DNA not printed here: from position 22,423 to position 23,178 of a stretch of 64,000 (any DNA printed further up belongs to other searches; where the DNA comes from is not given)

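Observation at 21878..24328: Trimeric autotransporter adhesin with a co-transcribed small HTH protein and a nearby MliC-like gene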

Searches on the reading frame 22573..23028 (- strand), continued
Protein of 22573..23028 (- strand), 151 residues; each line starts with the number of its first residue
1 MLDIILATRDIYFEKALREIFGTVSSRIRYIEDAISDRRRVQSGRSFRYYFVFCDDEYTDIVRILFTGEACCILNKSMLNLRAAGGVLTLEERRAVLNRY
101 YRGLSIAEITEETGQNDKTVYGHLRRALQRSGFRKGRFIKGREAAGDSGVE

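Call 84: predict_structure(alignment_id=A4)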
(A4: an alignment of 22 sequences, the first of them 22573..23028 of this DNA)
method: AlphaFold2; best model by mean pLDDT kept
length: 151 residues; sequences in the alignment: 22
mean_pLDDT: 77.2   pTM: 0.51
mean pLDDT of the five models: 77.2, 74.9, 72.7, 71.8, 59.5
residues with pLDDT >= 90: 37; 70-90: 73; 50-70: 22; < 50: 19
segments of 3 or more residues with pLDDT < 50: 135-151
pLDDT, mean of each block of 10 residues (from residue 1): 89 83 77 76 66 91 87 82 66 88 91 94 87 52 33 30
secondary structure, 60 per line:
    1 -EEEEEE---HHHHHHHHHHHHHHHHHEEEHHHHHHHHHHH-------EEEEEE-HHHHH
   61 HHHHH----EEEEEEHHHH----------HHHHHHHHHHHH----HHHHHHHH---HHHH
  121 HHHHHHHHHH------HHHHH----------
elements in order: E2-7 H11-27 E28-30 H31-41 E49-54 H56-65 E70-75 H76-79 H90-101 H106-113 H117-130 H137-141

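Call 87: fold_search(model_id=the predicted structure, library=pdb)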
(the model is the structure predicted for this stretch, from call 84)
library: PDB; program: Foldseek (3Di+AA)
matches with E <= 10: 518; with E <= 0.001: 0
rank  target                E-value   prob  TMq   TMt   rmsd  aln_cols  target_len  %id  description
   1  5xt2_E                1.6e-03  0.97  0.29  0.22  13.9       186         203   13  Crystal structures of full-length FixJ from B. japonicum crystallized in space group P212121 (released 2018-05-23)
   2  5vxn_A                7.0e-03  0.94  0.32  0.26  13.9       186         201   11  Structure of two RcsB dimers bound to two parallel DNAs. (released 2018-03-07)
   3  3hug_K                1.1e-02  1.00  0.33  0.66   3.2        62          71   29  Crystal structure of Mycobacterium tuberculosis anti-sigma factor RslA in complex with -35 promoter binding domain of  (released 2010-03-02)
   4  3hug_C                1.2e-02  1.00  0.32  0.58   6.6        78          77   24  Crystal structure of Mycobacterium tuberculosis anti-sigma factor RslA in complex with -35 promoter binding domain of  (released 2010-03-02)
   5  3hug_E                1.4e-02  1.00  0.32  0.62   6.6        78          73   24  Crystal structure of Mycobacterium tuberculosis anti-sigma factor RslA in complex with -35 promoter binding domain of  (released 2010-03-02)
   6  5w43_A                1.5e-02  0.90  0.33  0.25  13.0       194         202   12  Structure of the two-component response regulator RcsB-DNA complex (released 2018-03-07)
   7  6dv9_F                1.8e-02  1.00  0.32  0.28   3.1        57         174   30  Crystal structure of Mycobacterium tuberculosis transcription initiation complex(ECF sigma factor L) containing 5nt RN (released 2019-02-20)
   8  5o8y_A                1.8e-02  0.84  0.30  0.22  12.9       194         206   12  Conformational dynamism for DNA interaction in Salmonella typhimurium RcsB response regulator. (released 2017-11-15)
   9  1yio                  1.8e-02  0.82  0.31  0.24  15.7       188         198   16  Crystallographic structure of response regulator StyR from Pseudomonas fluorescens (released 2005-09-27)
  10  3hug_G                1.9e-02  1.00  0.32  0.62   2.9        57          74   30  Crystal structure of Mycobacterium tuberculosis anti-sigma factor RslA in complex with -35 promoter binding domain of  (released 2010-03-02)
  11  6eo3_A                2.4e-02  0.85  0.34  0.26  10.5       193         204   12  Conformational dynamism for DNA interaction in Salmonella typhimurium RcsB response regulator. S207C P212121 (released 2017-11-15)
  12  5o8y_H                2.8e-02  0.75  0.30  0.22  13.7       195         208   12  Conformational dynamism for DNA interaction in Salmonella typhimurium RcsB response regulator. (released 2017-11-15)
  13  3kln_B                3.4e-02  0.47  0.29  0.22  16.5       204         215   13  Vibrio cholerae VpsT (released 2010-02-09)
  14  5xt2_A                3.6e-02  0.77  0.34  0.26  14.8       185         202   13  Crystal structures of full-length FixJ from B. japonicum crystallized in space group P212121 (released 2018-05-23)
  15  3hug_A                4.1e-02  1.00  0.31  0.56   6.6        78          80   24  Crystal structure of Mycobacterium tuberculosis anti-sigma factor RslA in complex with -35 promoter binding domain of  (released 2010-03-02)
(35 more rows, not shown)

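Call 89: find_encoding_contigs(protein=P0147, flank=3000, max_places=2)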
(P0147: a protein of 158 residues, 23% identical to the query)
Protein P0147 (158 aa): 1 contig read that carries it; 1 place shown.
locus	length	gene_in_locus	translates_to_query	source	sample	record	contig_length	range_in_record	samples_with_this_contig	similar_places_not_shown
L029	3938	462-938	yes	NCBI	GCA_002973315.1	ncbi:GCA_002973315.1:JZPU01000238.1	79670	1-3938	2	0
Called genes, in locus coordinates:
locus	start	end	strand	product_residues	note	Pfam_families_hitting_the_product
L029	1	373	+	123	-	PF03895:YadA_anchor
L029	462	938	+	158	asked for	-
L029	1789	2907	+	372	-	PF01058:Oxidored_q6, PF14720:NiFe_hyd_SSU_C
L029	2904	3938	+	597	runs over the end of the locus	PF27537:HoxH (weak), PF00374:NiFeSe_Hases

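Call 90: find_encoding_contigs(protein=P0164, flank=3000, max_places=2)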
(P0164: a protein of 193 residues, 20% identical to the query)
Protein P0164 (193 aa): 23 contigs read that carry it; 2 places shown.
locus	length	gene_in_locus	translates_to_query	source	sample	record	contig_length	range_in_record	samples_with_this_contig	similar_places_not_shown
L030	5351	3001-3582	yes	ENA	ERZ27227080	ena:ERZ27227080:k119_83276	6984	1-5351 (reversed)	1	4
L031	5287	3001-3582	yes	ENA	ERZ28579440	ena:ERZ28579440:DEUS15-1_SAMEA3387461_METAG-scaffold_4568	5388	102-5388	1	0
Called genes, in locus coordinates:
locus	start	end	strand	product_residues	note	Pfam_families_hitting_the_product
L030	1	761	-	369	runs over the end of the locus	PF04143:Sulf_transp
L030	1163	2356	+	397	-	PF01609:DDE_Tnp_1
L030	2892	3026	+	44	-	-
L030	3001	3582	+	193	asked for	-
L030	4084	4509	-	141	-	-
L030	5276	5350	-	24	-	?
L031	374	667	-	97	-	PF06069:PerC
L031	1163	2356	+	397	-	PF01609:DDE_Tnp_1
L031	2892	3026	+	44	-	-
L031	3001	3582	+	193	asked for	-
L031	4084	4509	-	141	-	-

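Call 91: find_encoding_contigs(protein=P0163, flank=3000, max_places=2)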
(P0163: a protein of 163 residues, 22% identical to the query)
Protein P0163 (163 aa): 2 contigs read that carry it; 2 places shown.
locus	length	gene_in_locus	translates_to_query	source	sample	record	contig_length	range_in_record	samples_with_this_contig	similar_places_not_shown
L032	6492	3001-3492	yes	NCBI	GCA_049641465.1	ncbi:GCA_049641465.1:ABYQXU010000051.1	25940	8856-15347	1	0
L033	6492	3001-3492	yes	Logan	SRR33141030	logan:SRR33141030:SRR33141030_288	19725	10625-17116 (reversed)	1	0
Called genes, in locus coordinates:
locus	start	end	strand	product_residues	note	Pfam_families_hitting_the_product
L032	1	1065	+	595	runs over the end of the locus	PF08378:NERD, PF00580:UvrD-helicase, PF01443:Viral_helicase1 (faint), PF13245:AAA_19 (weak), PF13361:UvrD_C (weak), PF13538:UvrD_C_2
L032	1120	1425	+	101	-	-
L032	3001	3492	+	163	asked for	-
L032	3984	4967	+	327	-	PF01380:SIS, PF00571:CBS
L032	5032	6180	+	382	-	-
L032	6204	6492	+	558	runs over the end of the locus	PF02563:Poly_export, PF22461:SLBB_2 (faint), PF10531:SLBB (weak)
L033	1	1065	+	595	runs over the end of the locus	PF08378:NERD, PF00580:UvrD-helicase, PF01443:Viral_helicase1 (faint), PF13245:AAA_19 (weak), PF13361:UvrD_C (weak), PF13538:UvrD_C_2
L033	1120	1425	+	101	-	-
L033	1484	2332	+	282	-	PF06812:ImpA_N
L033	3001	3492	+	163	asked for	-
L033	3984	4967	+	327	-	PF01380:SIS, PF00571:CBS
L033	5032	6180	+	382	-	-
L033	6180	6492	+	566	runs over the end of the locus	PF02563:Poly_export, PF22461:SLBB_2 (faint), PF10531:SLBB (weak)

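Call 92: find_encoding_contigs(protein=P0176, flank=3000, max_places=2)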
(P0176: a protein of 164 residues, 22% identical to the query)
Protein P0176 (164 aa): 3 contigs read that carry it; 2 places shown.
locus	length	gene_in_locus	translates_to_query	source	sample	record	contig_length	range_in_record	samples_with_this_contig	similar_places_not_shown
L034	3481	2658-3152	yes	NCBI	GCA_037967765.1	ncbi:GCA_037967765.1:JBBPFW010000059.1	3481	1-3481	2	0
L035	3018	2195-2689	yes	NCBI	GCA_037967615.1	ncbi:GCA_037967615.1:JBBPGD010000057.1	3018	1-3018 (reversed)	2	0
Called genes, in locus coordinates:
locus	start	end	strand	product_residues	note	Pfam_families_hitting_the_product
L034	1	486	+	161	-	?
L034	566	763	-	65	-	-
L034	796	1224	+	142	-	-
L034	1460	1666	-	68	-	PF05321:HHA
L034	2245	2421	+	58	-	PF03333:PapB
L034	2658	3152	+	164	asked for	-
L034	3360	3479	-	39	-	?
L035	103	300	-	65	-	-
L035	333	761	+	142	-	-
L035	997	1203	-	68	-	PF05321:HHA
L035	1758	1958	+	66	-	PF03333:PapB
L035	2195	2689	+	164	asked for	-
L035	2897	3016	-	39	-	?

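Call 95: search_protein_families(proteins=[P0141, P0160, P0170, P0172, P0165, P0176, P0164], library=ncbifam, max_evalue=0.1)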
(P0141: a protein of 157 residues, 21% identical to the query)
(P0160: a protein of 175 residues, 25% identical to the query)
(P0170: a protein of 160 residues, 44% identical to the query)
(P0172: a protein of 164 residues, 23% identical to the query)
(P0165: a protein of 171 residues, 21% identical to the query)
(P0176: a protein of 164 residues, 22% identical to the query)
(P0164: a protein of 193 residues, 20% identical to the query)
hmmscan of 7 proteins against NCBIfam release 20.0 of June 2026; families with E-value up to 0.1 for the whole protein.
P0141 (157 aa): 0 families

P0160 (175 aa): 1 family
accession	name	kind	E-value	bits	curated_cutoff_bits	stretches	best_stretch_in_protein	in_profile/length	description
NF045770.1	MPN403_MG284_C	domain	0.036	14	37.3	1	11-46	4-40/57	MG284/MPN403 family protein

P0170 (160 aa): 1 family
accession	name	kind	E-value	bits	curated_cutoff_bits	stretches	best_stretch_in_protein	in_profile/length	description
NF041673.1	transregRamA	equivalog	0.018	14.1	500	1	79-144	200-262/280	acetate metabolism transcriptional regulator RamA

P0172 (164 aa): 0 families

P0165 (171 aa): 0 families

P0176 (164 aa): 0 families

P0164 (193 aa): 0 families

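Call 96: search_solved_structures(query=A4, max_evalue=1)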
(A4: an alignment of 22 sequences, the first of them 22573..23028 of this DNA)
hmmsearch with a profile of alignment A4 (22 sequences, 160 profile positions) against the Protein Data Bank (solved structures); distinct sequences matched with E-value up to 1: 20.
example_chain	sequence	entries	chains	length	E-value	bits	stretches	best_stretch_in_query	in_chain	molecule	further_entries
1fse_A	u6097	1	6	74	0.001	21.9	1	100-149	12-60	GERE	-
3hug_A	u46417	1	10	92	0.009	18.9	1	96-140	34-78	RNA polymerase sigma factor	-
6ugl_A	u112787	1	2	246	0.021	17.7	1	95-135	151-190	Helix-turn-helix transcriptional regulator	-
6dv9_F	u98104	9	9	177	0.021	17.6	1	96-140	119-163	ECF RNA polymerase sigma factor SigL | RNA polymerase sigma factor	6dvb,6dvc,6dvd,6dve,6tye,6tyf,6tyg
6kju_A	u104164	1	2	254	0.022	17.6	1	95-135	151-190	Helix-turn-helix transcriptional regulator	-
6ide_A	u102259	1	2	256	0.022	17.6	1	95-135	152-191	Transcriptional regulator LuxR family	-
2rvc_A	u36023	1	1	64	0.13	15.1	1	102-139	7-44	Interferon-inducible and double-stranded-dependent eIF-2kinase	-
4kmf_A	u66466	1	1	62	0.13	15.1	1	102-139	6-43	Interferon-inducible and double-stranded-dependent eIF-2kinase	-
8jzt_A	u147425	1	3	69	0.22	14.3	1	94-142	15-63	RNA polymerase sigma factor SigF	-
4gvp_A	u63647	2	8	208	0.25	14.1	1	83-148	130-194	Response regulator protein vraR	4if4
7ve6_A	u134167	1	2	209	0.25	14.1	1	83-148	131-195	Response regulator protein VraR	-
1zlj_A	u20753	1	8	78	0.36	13.7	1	107-149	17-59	Dormancy Survival Regulator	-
6jqs_A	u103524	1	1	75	0.4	13.5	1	97-150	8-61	DNA-binding response regulator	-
7ve4_A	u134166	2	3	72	0.51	13.2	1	96-148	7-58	DNA-binding response regulator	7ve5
1zlk_A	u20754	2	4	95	0.53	13.1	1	107-149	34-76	Dormancy Survival Regulator | TWO COMPONENT TRANSCRIPTIONAL REGULATORY PROTEIN DEVR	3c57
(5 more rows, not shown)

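Call 113: find_related_loci(query=A4, collection=viral_contigs, flank=3000)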
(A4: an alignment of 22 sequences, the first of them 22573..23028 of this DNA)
Query A4 (151 aa) in viral_contigs; peptide patterns used: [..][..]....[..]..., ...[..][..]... (x = any residue, [..] = any of these).
138 stretches matched a pattern, but none encodes a relative of the query by tblastn (E <= 1e-3).

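Call 114: find_related_loci(query=A5, collection=viral_contigs, flank=3000)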
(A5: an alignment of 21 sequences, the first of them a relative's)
Query A5 (157 aa) in viral_contigs; peptide patterns used: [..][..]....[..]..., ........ (x = any residue, [..] = any of these).
123 stretches matched a pattern; 50 encode a relative of the query (tblastn E <= 1e-3); 50 distinct loci.
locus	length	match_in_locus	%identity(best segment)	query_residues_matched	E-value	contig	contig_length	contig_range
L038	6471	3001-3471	99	1-157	7e-106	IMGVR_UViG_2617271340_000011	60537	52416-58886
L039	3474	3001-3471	98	1-157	6e-106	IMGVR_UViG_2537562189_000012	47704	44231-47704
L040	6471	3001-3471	98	1-157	2e-105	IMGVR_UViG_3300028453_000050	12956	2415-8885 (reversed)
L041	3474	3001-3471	98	1-157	1e-105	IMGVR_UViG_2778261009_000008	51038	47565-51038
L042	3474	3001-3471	98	1-157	7e-106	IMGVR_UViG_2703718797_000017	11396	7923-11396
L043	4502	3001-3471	89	1-157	2e-95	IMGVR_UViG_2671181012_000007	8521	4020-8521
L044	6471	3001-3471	89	1-157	2e-95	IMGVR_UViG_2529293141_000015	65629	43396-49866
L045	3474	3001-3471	89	1-157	1e-95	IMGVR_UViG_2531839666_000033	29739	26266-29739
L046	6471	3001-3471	89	1-157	2e-95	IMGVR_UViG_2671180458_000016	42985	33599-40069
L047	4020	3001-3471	89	1-157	2e-95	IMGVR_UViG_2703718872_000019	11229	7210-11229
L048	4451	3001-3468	69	1-157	8e-71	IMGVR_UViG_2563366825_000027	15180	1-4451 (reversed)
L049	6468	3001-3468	69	1-156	2e-70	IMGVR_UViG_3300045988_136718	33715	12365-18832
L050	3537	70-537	69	1-156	2e-70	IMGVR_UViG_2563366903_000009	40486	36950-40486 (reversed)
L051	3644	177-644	69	1-156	2e-70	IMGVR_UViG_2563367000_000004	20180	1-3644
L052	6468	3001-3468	69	1-156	5e-70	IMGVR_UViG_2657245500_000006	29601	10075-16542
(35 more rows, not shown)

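Call 129: search_solved_structures(query=L049:1401-2909:+, max_evalue=1e-10)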
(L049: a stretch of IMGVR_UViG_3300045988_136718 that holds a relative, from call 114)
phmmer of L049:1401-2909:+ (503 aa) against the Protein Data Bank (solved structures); distinct sequences matched with E-value up to 1e-10: 4.
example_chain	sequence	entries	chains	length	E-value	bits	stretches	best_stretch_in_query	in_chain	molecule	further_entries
2xqh_A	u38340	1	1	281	7.3e-88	299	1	151-412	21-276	IMMUNOGLOBULIN-BINDING PROTEIN EIBD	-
2lme_A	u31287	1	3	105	1.1e-17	67.8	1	429-502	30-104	Adhesin yadA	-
9gh4_A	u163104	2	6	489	1.2e-11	47.8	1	97-490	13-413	Cell surface protein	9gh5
2xzr_A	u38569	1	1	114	8e-11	45.1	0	380-434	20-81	IMMUNOGLOBULIN-BINDING PROTEIN EIBD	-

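Call 130: search_solved_structures(query=L038:1394-2911:+, max_evalue=1e-10)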
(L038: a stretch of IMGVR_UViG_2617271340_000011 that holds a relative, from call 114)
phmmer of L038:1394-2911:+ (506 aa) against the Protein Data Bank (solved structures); distinct sequences matched with E-value up to 1e-10: 3.
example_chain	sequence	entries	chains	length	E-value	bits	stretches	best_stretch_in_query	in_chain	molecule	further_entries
2xqh_A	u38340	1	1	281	6.2e-76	259.6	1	161-415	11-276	IMMUNOGLOBULIN-BINDING PROTEIN EIBD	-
2lme_A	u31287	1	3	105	5.4e-18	68.6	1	432-505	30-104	Adhesin yadA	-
2xzr_A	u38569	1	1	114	5.4e-11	45.5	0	383-437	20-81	IMMUNOGLOBULIN-BINDING PROTEIN EIBD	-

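Call 133: fold_search(model_id=the predicted structure, library=afdb50)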
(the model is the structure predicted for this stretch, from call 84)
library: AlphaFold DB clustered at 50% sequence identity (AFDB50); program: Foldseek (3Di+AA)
matches with E <= 10: 2236; with E <= 0.001: 3
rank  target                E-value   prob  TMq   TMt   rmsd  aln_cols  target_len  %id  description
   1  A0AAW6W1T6            3.2e-23  1.00  0.54  0.54  11.7       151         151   99  Sigma factor-like helix-turn-helix DNA-binding protein [Escherichia coli]
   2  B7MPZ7                1.8e-05  1.00  0.39  0.36  18.6       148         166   18  Uncharacterized protein [Escherichia coli O81 (strain ED1a)]
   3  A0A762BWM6            3.2e-05  1.00  0.39  0.38  18.1       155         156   20  Uncharacterized protein [Salmonella enterica]
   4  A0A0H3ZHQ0            2.2e-03  1.00  0.42  0.37  17.9       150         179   12  Uncharacterized protein [Enterobacter cloacae]
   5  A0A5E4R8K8            4.0e-03  1.00  0.34  0.24  12.4       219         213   17  DNA-binding response regulator [Pandoraea fibrosis]
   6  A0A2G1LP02            6.3e-03  1.00  0.33  0.23  17.3       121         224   26  RNA polymerase subunit sigma-70
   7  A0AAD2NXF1            9.9e-03  1.00  0.33  0.51   9.0        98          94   22  Sigma-70 family RNA polymerase sigma factor (Fragment) [Escherichia coli O6]
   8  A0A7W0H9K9            1.1e-02  1.00  0.32  0.46  14.2        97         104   20  Sigma-70 family RNA polymerase sigma factor (Fragment)
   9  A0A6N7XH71            1.2e-02  0.99  0.32  0.25  14.9       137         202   19  Sigma-70 family RNA polymerase sigma factor [Peptostreptococcus porci]
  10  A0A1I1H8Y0            1.3e-02  0.97  0.34  0.23  12.7       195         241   16  Two component transcriptional regulator, LuxR family
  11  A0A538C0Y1            1.5e-02  0.99  0.34  0.25  16.2       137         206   20  RNA polymerase sigma factor
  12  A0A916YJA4            1.7e-02  1.00  0.35  0.29  13.2        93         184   22  DNA-directed RNA polymerase sigma-70 factor [Emticicia aquatilis]
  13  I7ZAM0                1.8e-02  1.00  0.32  0.26  17.0       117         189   23  Sigma-70 family RNA polymerase sigma factor [Hydrocarboniphaga effusa AP103]
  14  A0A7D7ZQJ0            1.9e-02  0.99  0.33  0.27  19.5       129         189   20  Sigma-70 family RNA polymerase sigma factor
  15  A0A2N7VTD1            2.0e-02  0.98  0.34  0.18  13.2       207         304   13  DNA-binding response regulator [Trinickia dabaoshanensis]
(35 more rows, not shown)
